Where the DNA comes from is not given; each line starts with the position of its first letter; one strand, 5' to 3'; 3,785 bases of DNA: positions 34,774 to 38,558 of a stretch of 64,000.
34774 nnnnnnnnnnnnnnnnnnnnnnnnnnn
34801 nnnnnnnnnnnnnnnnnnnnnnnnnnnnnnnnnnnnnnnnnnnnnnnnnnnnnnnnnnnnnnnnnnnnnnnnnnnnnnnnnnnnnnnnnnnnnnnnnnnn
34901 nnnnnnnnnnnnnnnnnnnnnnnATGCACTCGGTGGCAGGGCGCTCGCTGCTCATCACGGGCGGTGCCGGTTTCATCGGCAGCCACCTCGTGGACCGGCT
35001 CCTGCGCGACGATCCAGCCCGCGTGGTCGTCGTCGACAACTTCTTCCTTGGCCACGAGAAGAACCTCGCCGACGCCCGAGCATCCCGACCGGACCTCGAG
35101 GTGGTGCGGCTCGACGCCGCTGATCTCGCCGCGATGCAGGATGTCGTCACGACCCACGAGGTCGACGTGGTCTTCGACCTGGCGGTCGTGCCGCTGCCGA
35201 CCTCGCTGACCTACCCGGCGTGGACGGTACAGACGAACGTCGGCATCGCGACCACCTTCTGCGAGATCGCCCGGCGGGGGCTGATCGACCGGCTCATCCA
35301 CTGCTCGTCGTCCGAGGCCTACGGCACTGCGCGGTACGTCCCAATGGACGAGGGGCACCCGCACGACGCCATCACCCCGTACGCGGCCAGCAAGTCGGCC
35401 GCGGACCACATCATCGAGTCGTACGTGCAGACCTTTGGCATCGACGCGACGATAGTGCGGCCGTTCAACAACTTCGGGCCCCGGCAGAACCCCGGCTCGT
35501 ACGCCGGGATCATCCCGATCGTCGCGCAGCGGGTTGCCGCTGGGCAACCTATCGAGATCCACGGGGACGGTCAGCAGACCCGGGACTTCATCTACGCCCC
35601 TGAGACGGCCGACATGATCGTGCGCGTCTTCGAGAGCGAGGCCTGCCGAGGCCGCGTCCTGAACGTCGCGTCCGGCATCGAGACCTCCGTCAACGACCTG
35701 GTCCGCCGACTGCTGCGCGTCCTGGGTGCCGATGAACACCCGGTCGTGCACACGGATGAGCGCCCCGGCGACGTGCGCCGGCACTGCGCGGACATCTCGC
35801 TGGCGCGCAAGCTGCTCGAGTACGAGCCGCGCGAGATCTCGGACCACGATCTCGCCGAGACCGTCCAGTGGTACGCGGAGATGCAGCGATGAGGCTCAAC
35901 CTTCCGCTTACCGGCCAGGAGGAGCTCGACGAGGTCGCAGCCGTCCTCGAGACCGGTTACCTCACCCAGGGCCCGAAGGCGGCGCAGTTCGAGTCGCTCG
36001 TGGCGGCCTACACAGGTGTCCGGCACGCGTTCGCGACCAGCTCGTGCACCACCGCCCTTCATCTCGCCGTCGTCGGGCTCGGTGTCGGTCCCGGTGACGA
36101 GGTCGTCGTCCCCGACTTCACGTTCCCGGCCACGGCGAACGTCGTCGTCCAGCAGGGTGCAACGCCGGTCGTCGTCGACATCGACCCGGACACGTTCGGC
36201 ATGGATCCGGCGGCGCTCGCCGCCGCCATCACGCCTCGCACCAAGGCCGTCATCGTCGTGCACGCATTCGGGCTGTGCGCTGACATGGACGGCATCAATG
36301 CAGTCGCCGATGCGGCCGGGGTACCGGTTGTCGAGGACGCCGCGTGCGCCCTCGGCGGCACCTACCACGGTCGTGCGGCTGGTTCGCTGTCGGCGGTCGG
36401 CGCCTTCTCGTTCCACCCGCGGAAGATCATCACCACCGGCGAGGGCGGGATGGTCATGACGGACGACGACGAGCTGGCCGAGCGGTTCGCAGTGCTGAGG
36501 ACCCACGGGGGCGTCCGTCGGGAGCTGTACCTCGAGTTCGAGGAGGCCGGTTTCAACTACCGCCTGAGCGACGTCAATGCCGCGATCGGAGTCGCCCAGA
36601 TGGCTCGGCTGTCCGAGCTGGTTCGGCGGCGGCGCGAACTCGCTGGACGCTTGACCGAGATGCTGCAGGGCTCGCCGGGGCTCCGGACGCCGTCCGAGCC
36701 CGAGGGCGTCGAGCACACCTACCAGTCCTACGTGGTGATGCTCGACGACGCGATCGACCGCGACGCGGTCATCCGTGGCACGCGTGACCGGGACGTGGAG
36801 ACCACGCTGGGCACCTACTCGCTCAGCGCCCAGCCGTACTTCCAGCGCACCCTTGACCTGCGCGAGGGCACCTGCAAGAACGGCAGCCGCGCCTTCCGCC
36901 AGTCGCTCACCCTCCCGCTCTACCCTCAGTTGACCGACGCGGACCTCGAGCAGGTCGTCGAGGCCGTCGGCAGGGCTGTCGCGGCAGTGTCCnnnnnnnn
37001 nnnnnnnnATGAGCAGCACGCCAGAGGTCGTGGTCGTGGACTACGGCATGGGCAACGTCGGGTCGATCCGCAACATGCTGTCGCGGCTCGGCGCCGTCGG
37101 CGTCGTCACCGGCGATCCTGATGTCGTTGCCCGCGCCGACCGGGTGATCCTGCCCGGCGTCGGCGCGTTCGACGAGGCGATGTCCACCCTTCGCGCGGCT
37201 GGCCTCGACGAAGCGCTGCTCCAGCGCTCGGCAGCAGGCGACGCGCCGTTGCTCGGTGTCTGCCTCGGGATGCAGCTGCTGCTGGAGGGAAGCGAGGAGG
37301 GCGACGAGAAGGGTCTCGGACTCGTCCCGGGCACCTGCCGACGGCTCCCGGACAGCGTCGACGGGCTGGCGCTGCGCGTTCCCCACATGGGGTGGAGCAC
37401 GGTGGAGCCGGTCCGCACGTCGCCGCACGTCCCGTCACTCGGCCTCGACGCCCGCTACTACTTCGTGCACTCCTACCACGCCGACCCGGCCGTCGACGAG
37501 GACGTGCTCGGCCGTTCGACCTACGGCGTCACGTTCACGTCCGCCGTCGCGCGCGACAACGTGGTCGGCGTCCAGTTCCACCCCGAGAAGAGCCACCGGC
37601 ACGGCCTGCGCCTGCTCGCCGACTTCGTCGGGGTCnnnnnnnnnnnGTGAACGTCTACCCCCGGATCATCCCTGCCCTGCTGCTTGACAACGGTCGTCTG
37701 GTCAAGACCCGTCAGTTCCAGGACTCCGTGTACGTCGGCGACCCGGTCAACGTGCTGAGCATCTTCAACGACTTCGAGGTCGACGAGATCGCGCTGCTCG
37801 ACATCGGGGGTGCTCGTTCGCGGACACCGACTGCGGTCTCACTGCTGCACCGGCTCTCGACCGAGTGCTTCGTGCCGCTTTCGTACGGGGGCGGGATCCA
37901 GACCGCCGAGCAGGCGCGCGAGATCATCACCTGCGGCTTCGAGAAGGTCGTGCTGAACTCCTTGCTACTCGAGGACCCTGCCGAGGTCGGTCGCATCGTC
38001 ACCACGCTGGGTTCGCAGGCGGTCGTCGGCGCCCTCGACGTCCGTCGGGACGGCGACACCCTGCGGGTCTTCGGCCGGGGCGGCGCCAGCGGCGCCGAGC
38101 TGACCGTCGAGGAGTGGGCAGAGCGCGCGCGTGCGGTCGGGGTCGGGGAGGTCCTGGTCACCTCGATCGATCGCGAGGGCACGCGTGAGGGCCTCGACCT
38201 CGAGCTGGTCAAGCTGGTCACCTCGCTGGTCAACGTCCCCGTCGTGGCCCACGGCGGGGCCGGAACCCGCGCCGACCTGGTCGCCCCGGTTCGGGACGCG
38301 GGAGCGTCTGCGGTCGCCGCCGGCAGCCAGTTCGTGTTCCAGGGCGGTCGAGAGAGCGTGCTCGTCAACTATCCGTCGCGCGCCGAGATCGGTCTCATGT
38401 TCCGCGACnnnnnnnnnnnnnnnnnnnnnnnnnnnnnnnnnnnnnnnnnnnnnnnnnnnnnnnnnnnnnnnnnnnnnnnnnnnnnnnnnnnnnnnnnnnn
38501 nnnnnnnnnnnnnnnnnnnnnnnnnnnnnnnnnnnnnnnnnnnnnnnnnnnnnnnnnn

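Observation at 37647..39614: Natural HisF-like barrel fused to an N-acetyl-sugar amidotransferase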

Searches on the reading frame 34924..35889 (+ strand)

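Call 40: search_protein_families(library=ncbifam, proteins=[window:34924-35889:+], max_evalue=1e-8)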
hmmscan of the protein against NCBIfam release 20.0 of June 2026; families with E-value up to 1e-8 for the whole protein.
window:34924-35889:+ (322 aa): 18 families
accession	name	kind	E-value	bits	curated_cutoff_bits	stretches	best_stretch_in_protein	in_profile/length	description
TIGR01181.1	dTDP_gluc_dehyt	equivalog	4.2e-60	203.5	365.1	1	9-320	2-314/321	dTDP-glucose 4,6-dehydratase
TIGR04180.1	EDH_00030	hypoth_equivalog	3.9e-59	200.1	475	1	10-303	2-295/297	NAD-dependent 4,6-dehydratase LegB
TIGR01179.1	galE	equivalog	1.8e-37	129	262.3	1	9-318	2-326/332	UDP-glucose 4-epimerase GalE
NF011728.1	PRK15181.1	equivalog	2e-35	122.4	760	1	5-319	14-339/348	Vi polysaccharide biosynthesis UDP-N-acetylglucosaminuronic acid C-4 epimerase TviC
NF007582.0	PRK10217.1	equivalog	8.7e-34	117.2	698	1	7-318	2-332/355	dTDP-glucose 4,6-dehydratase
NF007490.0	PRK10084.1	subfamily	9.1e-32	110.4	649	1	9-319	3-336/361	dTDP-glucose 4,6-dehydratase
TIGR02197.1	heptose_epim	equivalog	6e-24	84.8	274.6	1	9-317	1-313/316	ADP-glyceromanno-heptose 6-epimerase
NF047922.1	GDPFucSynFcl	equivalog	1.5e-18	67.3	500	1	62-320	36-304/308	GDP-L-fucose synthase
NF007956.0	PRK10675.1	subfamily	5e-17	62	394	1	9-318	3-330/338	UDP-glucose 4-epimerase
NF005998.1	PRK08125.1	equivalog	2.5e-16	59.2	777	1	8-270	317-588/649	bifunctional UDP-4-amino-4-deoxy-L-arabinose formyltransferase/UDP-glucuronic acid oxidase ArnA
TIGR02622.1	CDP_4_6_dhtase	equivalog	1.9e-14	53.5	278.45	1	6-173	4-174/352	CDP-glucose 4,6-dehydratase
NF008872.0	PRK11908.1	equivalog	4.8e-14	52.2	294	1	8-267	3-271/349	bifunctional UDP-4-keto-pentose/UDP-xylose synthase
NF043036.1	ErythonDh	equivalog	1.2e-11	44.4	325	1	9-273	3-272/321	D-erythronate dehydrogenase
TIGR03466.1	HpnA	hypoth_equivalog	4.5e-11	42.2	367.65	1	9-188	3-175/327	hopanoid-associated sugar epimerase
NF008360.0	PRK11150.1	equivalog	1.5e-10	40.8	452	1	9-260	2-247/310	ADP-glyceromanno-heptose 6-epimerase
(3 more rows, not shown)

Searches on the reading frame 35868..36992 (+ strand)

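Call 3: search_protein_families(library=pfam, proteins=[window:35868-36992:+], max_evalue=0.01)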
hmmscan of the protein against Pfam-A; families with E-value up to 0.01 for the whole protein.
window:35868-36992:+ (375 aa): 5 families
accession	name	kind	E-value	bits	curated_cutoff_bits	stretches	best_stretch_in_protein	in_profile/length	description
PF01041.23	DegT_DnrJ_EryC1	-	1.9e-115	386.4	19.8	1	16-367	4-359/360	DegT/DnrJ/EryC1/StrS aminotransferase family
PF00155.27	Aminotran_1_2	-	7.7e-09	35.6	19.7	1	37-131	42-153/361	Aminotransferase class I and II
PF01053.26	Cys_Met_Meta_PP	-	2.9e-07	29.8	27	1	34-159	50-175/381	Cys/Met metabolism PLP-dependent enzyme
PF00266.25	Aminotran_5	-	1.9e-05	24.3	21.5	1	57-164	67-182/371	Aminotransferase class-V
PF01212.27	Beta_elim_lyase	-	6.2e-05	22.9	27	1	31-266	27-265/288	Beta-eliminating lyase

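Call 4: search_protein_families(library=ncbifam, proteins=[window:35868-36992:+], max_evalue=0.01)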
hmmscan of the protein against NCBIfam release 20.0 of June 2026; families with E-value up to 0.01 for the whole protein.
window:35868-36992:+ (375 aa): 37 families (the best 25 are shown)
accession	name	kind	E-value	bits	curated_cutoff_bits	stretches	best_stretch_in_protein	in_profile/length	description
TIGR03588.1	PseC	equivalog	1.8e-93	313.5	423.5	1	17-369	11-378/380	UDP-4-amino-4,6-dideoxy-N-acetyl-beta-L-altrosamine transaminase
NF008658.2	PRK11658.1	equivalog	5.3e-81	272.2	631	1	12-369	9-375/379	UDP-4-amino-4-deoxy-L-arabinose aminotransferase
TIGR04181.1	NHT_00031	hypoth_equivalog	1e-78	264.7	420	1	10-350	3-357/359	LegC family aminotransferase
NF008687.0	PRK11706.1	equivalog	2.1e-70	237.4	375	1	10-369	4-372/375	dTDP-4-amino-4,6-dideoxygalactose transaminase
TIGR02379.1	ECA_wecE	subfamily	1.5e-58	198.3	434.85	1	10-368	4-372/376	dTDP-4-amino-4,6-dideoxy-D-glucose transaminase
TIGR04427.1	PLP_DesI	equivalog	1.9e-56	191.8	650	1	22-368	37-380/390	dTDP-4-dehydro-6-deoxyglucose aminotransferase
NF011936.0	PRK15407.1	equivalog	4.9e-55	187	423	2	20-214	50-251/440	lipopolysaccharide biosynthesis protein RfbH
NF006488.0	PRK08912.1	equivalog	1.8e-10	40.3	498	1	55-132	91-167/387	aminotransferase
NF009079.0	PRK12414.1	subfamily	2e-10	40.3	481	1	55-133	94-171/384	methionine aminotransferase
NF004770.0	PRK06108.1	subfamily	3e-10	39.5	422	1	42-130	87-176/396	pyridoxal phosphate-dependent aminotransferase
NF041364.1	GntC_guanitoxin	equivalog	2.5e-09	36.5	415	1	57-132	66-142/356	guanitoxin biosynthesis PLP-dependent (S)-gamma-hydroxy-L-arginine cyclodehydratase GntC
NF006569.0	PRK09082.1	subfamily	9e-08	31.6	420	1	56-131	96-170/386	methionine aminotransferase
NF005855.0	PRK07777.1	equivalog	1.2e-07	31.4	553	1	55-131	93-170/391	pyridoxal phosphate-dependent aminotransferase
NF005816.0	PRK07682.1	equivalog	2.1e-07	30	620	1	55-132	94-171/390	aminotransferase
NF005305.0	PRK06836.1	equivalog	3.2e-07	29.9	376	1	53-130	100-176/396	pyridoxal phosphate-dependent aminotransferase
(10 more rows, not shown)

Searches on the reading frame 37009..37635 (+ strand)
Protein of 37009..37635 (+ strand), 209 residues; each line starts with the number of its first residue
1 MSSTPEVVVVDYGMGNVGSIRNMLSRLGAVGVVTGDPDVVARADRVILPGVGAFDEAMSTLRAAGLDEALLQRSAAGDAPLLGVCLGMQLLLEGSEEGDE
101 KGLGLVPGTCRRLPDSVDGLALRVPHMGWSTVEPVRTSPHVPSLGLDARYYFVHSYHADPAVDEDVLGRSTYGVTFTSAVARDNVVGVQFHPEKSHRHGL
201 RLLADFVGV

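Call 3: search_protein_families(library=pfam, proteins=[window:37009-37635:+], max_evalue=0.01)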
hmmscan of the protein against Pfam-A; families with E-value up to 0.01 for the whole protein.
window:37009-37635:+ (209 aa): 4 families
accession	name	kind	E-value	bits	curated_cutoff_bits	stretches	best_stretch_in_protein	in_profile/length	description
PF00117.34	GATase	-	6.2e-17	62.3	22.8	1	8-206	1-186/190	Glutamine amidotransferase class-I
PF01174.25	SNO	-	6.7e-05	23.3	27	1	22-109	13-99/188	SNO glutamine amidotransferase family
PF07685.20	GATase_3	-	7.3e-05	22.9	27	1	38-105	36-110/196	CobB/CobQ-like glutamine amidotransferase domain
PF07722.19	Peptidase_C26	-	7.8e-05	23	20.5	0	67-91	94-118/219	Peptidase C26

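Call 4: search_protein_families(library=ncbifam, proteins=[window:37009-37635:+], max_evalue=0.01)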
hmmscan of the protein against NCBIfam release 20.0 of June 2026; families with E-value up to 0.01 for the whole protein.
window:37009-37635:+ (209 aa): 17 families
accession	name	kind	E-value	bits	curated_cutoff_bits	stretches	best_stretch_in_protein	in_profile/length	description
TIGR01855.1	IMP_synth_hisH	equivalog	7.3e-65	218.5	105.4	1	7-207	1-196/198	imidazole glycerol phosphate synthase subunit HisH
NF010608.0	PRK14004.1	equivalog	5.1e-39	134.1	216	1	7-207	2-207/210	imidazole glycerol phosphate synthase subunit HisH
NF005849.0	PRK07765.1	equivalog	1.8e-07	30.7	308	1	39-207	43-189/219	aminodeoxychorismate/anthranilate synthase component II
NF001989.1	PRK00784.1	equivalog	5.5e-07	28.6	273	1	35-106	279-355/480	cobyric acid synthase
NF004169.0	PRK05637.1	equivalog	8.1e-07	28.8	332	1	62-194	59-189/210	anthranilate synthase component II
TIGR00888.1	guaA_Nterm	equivalog_domain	1.3e-06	28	172.15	0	180-207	153-181/188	glutamine-hydrolyzing GMP synthase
NF001975.0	PRK00758.1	equivalog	2e-06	27.5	198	0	35-92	35-82/185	GMP synthase subunit A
TIGR00566.1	trpG_papA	subfamily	9.7e-06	25.5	121.05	0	46-91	49-87/192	glutamine amidotransferase of anthranilate synthase or aminodeoxychorismate synthase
TIGR03800.1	PLP_synth_Pdx2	equivalog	2.5e-05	24.3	105.55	1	19-99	13-91/184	pyridoxal 5'-phosphate synthase glutaminase subunit PdxT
NF006562.0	PRK09065.1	equivalog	6.7e-05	22.5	205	0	70-92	82-104/242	glutamine amidotransferase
NF005458.0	PRK07053.1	equivalog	0.00039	19.9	250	0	51-91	58-96/234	glutamine amidotransferase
NF000848.1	PRK00074.1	equivalog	0.00075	18.2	400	0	177-207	153-184/512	glutamine-hydrolyzing GMP synthase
NF005946.0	PRK08007.1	equivalog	0.0018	17.8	332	0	60-91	55-85/187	aminodeoxychorismate synthase component 2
NF011201.0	PRK14607.1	equivalog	0.0047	15.6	670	0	184-207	162-186/534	bifunctional anthranilate synthase component II/anthranilate phosphoribosyltransferase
NF010081.0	PRK13566.1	equivalog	0.0076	14.5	645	0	70-205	592-715/729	anthranilate synthase component I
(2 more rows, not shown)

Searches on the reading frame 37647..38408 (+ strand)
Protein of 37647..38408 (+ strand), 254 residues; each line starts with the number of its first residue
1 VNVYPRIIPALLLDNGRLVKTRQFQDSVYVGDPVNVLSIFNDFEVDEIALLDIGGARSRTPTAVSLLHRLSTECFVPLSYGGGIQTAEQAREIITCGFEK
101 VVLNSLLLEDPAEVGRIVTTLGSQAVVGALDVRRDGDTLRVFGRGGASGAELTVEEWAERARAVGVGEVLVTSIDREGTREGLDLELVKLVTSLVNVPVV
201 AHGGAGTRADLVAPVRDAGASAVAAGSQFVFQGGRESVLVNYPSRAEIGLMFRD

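Call 19: search_solved_structures(query=window:37647-38408:+, max_evalue=1e-30, show_alignments=4)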
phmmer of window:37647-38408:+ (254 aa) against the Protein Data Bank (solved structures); distinct sequences matched with E-value up to 1e-30: 37.
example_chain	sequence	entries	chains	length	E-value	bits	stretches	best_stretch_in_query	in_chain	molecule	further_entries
4evz_A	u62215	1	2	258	4.2e-43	150.5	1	5-231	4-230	HisF-LUCA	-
4j9j_A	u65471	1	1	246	2.2e-42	148.2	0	91-209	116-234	Imidazole glycerol phosphate synthase subunit HisF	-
1gpw_A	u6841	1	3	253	2.1e-41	145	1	5-232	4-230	HISF PROTEIN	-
8s8s_A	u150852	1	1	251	2.1e-41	145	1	5-232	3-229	Imidazole glycerol phosphate synthase subunit HisF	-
1ka9_F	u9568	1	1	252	2.5e-41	144.7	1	2-231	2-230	imidazole glycerol phosphate synthase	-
5tql_A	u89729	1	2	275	2.7e-41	144.6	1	5-232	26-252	Imidazole glycerol phosphate synthase subunit HisF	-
7qc3_A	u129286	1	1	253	2.7e-41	144.6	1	5-232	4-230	Imidazole glycerol phosphate synthase subunit HisF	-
1thf_D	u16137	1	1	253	2.9e-41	144.5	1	5-232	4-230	HISF PROTEIN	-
2wjz_A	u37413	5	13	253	2.9e-41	144.5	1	5-232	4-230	IMIDAZOLE GLYCEROL PHOSPHATE SYNTHASE HISF | IMIDAZOLE GLYCEROL PHOSPHATE SYNTHASE SUBUNIT HISF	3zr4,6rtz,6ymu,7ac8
2a0n_A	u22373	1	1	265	3.2e-41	144.4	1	5-232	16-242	Imidazole glycerol phosphate synthase subunit hisF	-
1vh7_A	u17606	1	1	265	3.2e-41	144.4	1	5-232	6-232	Imidazole glycerol phosphate synthase subunit hisF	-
6vdg_A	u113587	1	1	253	3.2e-41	144.4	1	5-232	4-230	Imidazole glycerol phosphate synthase subunit HisF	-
6ru0_A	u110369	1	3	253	7.2e-41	143.2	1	5-232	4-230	Imidazole glycerol phosphate synthase subunit HisF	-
3tdn_A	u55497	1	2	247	3.6e-40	141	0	92-211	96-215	FLR SYMMETRIC ALPHA-BETA TIM BARREL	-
8s8r_D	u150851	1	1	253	4e-40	140.8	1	5-232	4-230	Imidazole glycerol phosphate synthase subunit HisF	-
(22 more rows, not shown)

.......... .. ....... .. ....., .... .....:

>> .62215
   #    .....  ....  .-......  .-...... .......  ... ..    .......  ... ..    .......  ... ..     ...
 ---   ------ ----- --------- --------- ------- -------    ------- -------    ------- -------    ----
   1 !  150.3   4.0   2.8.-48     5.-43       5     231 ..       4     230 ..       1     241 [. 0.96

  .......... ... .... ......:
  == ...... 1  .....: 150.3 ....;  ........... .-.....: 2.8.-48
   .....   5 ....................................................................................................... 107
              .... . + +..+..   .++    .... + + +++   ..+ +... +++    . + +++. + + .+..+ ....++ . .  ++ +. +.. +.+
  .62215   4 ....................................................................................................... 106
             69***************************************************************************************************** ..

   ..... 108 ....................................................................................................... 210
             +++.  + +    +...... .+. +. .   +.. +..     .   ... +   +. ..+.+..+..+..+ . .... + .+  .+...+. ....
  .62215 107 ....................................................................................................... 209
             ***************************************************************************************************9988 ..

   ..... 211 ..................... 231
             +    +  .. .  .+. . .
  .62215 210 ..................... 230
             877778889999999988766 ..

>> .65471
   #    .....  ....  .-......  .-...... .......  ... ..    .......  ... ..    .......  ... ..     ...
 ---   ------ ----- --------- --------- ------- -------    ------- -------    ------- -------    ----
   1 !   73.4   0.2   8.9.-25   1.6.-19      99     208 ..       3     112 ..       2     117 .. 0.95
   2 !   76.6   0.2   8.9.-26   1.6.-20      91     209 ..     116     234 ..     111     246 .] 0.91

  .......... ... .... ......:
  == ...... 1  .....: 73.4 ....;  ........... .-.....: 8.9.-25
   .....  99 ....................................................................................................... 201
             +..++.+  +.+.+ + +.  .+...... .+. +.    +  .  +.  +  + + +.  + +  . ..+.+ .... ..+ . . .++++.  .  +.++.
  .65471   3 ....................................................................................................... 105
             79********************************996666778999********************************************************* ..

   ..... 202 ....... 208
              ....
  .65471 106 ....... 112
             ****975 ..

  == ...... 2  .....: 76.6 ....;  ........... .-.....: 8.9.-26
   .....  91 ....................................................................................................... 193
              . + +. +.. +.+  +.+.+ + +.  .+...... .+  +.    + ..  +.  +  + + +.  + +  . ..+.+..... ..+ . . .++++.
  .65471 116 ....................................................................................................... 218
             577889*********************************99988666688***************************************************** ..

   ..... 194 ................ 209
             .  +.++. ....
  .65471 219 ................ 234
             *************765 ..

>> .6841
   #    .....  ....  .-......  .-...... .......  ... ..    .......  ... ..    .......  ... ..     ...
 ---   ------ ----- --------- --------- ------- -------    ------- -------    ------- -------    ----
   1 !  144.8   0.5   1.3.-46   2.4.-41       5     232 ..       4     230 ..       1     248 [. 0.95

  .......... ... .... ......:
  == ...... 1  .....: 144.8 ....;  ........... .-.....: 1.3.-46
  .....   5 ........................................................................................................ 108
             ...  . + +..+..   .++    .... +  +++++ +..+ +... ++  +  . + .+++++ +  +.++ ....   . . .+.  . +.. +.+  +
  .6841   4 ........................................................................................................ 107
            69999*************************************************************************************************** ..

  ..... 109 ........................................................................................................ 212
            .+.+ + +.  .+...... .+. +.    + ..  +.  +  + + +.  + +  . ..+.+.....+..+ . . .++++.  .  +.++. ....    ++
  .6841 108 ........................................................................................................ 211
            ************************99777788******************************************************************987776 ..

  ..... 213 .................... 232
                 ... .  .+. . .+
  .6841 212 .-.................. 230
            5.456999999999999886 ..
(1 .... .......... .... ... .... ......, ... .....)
